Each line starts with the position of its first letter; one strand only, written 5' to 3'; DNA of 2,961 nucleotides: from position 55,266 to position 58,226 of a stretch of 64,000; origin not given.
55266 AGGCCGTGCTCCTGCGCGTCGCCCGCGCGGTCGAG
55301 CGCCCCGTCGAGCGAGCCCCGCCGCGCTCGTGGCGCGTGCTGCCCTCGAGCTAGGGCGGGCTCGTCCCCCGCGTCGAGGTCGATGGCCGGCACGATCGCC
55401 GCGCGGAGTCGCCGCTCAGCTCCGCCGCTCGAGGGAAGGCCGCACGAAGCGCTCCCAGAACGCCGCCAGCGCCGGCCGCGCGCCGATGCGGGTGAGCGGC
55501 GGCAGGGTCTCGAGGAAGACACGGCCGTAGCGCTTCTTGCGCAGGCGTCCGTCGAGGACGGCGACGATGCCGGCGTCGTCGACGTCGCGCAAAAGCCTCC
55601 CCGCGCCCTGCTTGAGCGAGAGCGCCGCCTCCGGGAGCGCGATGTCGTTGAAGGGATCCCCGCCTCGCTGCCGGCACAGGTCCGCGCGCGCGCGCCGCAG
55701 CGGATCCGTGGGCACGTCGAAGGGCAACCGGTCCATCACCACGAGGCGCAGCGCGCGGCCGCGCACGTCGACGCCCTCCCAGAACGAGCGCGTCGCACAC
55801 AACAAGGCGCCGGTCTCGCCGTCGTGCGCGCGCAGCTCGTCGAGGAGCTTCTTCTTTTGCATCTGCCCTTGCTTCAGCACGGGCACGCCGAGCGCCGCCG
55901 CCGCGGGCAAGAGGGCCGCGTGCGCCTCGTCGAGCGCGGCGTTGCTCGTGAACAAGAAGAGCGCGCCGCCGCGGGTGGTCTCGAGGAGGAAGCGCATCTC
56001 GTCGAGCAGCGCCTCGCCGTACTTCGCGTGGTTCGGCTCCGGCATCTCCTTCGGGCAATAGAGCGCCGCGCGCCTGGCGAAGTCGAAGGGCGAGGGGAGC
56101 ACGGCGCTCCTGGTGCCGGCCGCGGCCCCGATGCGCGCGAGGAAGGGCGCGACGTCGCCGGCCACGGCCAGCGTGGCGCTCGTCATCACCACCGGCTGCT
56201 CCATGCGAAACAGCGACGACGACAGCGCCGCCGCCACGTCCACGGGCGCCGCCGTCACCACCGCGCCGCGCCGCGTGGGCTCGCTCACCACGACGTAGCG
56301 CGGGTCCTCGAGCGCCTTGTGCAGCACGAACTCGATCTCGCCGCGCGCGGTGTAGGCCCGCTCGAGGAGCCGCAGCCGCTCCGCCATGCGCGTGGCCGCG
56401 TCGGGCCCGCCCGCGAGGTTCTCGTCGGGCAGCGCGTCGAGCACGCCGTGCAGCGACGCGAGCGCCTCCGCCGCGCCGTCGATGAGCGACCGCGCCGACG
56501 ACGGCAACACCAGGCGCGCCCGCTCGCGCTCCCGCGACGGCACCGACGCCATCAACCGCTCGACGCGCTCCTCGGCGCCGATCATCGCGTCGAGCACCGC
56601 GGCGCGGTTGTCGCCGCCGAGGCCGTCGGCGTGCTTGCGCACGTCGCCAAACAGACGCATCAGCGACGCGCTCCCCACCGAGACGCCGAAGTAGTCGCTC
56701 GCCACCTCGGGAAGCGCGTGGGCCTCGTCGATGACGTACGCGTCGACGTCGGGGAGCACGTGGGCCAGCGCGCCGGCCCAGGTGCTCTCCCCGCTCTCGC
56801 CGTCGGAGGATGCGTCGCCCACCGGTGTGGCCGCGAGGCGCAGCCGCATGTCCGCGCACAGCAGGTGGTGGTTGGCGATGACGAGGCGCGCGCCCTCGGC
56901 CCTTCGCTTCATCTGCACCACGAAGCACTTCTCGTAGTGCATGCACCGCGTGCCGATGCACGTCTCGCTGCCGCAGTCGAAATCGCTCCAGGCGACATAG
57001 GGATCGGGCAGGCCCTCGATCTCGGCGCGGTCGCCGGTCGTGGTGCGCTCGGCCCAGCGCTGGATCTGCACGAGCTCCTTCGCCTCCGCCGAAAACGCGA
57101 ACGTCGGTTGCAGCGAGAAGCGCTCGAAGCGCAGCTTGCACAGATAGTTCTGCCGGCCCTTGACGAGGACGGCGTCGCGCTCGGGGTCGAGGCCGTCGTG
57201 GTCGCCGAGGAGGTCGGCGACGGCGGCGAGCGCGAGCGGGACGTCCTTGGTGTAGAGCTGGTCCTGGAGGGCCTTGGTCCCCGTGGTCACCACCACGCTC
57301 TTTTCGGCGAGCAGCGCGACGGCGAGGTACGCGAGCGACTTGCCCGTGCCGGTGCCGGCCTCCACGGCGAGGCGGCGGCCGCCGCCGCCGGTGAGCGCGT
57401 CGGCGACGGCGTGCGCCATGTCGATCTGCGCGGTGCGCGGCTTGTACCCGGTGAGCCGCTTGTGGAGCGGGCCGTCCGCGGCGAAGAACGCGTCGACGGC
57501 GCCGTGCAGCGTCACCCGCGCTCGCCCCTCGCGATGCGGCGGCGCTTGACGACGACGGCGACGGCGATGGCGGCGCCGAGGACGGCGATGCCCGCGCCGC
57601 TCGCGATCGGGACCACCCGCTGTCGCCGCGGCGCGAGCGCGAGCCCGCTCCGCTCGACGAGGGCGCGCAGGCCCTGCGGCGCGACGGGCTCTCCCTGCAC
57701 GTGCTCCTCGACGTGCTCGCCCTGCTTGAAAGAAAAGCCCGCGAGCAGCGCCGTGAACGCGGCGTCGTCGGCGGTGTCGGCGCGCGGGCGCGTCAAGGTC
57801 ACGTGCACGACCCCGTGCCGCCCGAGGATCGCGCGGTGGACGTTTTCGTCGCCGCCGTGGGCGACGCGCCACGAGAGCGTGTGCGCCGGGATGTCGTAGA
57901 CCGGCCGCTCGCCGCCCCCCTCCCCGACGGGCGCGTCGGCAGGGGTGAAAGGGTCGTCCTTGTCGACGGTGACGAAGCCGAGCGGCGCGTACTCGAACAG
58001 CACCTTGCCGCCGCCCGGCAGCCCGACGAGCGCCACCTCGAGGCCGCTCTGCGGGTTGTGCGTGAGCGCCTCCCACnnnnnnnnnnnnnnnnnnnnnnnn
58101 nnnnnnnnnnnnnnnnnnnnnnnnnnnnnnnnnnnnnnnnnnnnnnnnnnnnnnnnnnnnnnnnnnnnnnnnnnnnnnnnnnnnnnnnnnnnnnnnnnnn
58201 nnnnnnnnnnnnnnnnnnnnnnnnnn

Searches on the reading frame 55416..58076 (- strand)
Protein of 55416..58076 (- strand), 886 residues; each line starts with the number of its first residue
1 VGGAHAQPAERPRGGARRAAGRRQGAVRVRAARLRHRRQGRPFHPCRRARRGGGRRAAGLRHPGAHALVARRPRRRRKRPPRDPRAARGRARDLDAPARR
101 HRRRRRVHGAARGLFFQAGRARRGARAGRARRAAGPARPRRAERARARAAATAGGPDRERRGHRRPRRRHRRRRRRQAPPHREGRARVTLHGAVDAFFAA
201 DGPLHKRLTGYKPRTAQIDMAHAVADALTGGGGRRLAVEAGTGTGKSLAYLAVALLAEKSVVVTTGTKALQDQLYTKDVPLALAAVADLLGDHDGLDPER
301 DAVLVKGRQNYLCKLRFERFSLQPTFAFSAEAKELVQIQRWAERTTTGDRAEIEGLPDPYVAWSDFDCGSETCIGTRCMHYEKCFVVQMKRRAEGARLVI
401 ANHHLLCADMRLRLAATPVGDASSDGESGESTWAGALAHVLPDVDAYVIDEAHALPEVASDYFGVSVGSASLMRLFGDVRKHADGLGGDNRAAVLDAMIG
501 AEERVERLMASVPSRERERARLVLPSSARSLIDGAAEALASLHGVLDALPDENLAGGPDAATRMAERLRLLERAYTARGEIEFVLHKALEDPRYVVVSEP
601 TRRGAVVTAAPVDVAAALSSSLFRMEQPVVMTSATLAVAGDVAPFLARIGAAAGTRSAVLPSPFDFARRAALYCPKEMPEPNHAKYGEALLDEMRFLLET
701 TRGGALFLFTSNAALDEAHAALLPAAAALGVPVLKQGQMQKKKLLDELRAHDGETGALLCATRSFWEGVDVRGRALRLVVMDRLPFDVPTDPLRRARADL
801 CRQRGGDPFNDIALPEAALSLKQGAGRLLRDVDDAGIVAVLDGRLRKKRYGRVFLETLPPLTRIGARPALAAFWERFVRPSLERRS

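Call 53: search_protein_families(library=pfam, proteins=[window:55416-58076:-], max_evalue=0.1)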
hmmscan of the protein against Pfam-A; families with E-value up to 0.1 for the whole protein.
window:55416-58076:- (886 aa): 3 families
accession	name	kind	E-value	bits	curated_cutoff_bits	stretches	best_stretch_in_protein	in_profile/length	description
PF13307.12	Helicase_C_2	-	6.2e-38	130.9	25.3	1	697-860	4-169/170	Helicase C-terminal domain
PF00270.35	DEAD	-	3.7e-06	27.2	26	1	226-276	10-63/167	DEAD/DEAH box helicase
PF04851.21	ResIII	-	0.0093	16.3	22.5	1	211-275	2-70/164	Type III restriction enzyme, res subunit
